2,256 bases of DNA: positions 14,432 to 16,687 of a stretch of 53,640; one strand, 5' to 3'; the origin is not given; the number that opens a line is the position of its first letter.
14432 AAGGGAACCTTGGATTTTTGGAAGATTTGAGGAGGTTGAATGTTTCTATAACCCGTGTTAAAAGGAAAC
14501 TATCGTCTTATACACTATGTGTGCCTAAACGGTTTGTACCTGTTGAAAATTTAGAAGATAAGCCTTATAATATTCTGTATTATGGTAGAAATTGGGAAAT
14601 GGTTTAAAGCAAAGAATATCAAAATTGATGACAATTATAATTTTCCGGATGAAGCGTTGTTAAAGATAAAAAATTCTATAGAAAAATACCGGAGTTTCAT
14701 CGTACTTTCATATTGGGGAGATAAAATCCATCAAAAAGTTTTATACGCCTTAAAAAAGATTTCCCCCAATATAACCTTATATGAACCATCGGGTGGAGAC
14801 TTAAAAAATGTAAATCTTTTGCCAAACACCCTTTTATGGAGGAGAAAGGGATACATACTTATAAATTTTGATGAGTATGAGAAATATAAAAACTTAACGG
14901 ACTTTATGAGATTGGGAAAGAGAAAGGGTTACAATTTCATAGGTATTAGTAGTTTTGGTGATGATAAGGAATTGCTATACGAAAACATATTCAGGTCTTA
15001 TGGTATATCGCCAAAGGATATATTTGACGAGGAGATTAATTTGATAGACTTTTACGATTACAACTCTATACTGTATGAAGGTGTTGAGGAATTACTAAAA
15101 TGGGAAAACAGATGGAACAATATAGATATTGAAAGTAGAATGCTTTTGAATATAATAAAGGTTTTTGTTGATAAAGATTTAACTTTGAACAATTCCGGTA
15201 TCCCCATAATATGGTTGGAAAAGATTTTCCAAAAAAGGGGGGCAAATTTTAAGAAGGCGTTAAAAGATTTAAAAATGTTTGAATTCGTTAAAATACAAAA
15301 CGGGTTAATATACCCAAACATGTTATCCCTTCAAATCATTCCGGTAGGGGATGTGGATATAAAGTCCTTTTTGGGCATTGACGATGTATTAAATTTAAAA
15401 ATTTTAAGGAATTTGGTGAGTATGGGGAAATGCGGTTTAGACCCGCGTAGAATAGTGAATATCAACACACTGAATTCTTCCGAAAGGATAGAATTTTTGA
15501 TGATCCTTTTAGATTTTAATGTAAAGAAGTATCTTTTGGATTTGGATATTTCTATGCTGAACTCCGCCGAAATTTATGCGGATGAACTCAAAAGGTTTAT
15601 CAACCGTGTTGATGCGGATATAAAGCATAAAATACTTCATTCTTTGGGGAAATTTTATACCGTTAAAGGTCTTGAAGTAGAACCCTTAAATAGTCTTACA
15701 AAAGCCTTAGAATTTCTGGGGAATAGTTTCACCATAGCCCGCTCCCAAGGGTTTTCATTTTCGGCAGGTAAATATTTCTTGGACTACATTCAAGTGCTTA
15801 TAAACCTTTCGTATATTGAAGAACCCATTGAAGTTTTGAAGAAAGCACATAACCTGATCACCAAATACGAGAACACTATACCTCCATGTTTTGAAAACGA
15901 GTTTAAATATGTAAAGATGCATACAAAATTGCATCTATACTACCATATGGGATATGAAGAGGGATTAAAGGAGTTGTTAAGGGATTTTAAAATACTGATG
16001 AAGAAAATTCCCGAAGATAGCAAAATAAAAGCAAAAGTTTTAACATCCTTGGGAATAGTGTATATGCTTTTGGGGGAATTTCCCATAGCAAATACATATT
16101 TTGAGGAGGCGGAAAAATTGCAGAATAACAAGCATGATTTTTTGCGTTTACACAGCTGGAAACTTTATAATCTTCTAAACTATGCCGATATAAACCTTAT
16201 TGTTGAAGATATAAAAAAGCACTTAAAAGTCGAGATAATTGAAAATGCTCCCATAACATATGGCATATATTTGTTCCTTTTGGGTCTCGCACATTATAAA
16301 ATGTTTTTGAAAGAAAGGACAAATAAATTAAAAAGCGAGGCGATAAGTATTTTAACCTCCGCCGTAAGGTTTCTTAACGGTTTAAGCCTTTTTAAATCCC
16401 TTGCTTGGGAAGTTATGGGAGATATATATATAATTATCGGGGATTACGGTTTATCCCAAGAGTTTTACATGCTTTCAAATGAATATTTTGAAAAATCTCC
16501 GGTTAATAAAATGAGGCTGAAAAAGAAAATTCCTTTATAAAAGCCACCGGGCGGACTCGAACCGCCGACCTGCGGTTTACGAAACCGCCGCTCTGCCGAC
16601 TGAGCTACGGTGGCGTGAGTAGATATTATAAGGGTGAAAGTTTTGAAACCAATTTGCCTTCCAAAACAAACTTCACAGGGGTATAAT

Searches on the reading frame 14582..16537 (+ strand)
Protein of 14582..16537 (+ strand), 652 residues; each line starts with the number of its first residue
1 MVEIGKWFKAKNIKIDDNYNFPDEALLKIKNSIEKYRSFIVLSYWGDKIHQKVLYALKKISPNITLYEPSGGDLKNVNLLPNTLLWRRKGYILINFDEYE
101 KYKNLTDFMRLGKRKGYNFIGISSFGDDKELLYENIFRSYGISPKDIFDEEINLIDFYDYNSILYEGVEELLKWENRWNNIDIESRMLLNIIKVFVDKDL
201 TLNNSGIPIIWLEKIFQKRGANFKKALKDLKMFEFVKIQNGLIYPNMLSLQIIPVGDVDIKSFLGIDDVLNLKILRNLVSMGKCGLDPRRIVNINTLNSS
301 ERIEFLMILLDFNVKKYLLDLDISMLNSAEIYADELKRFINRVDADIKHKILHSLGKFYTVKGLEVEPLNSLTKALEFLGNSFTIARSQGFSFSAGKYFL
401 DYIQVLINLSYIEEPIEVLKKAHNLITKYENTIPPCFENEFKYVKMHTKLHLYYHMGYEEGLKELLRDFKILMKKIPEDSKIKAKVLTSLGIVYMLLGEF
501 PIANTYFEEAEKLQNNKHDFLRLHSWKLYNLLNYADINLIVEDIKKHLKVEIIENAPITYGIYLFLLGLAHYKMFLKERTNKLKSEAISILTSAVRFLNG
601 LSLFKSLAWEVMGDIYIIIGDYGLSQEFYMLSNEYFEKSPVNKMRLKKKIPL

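Call 70: find_encoding_contigs(protein=window:14582-16537:+, flank=10000, max_places=1)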
Protein window:14582-16537:+ (652 aa): no gene with exactly this product is on record in the collection.
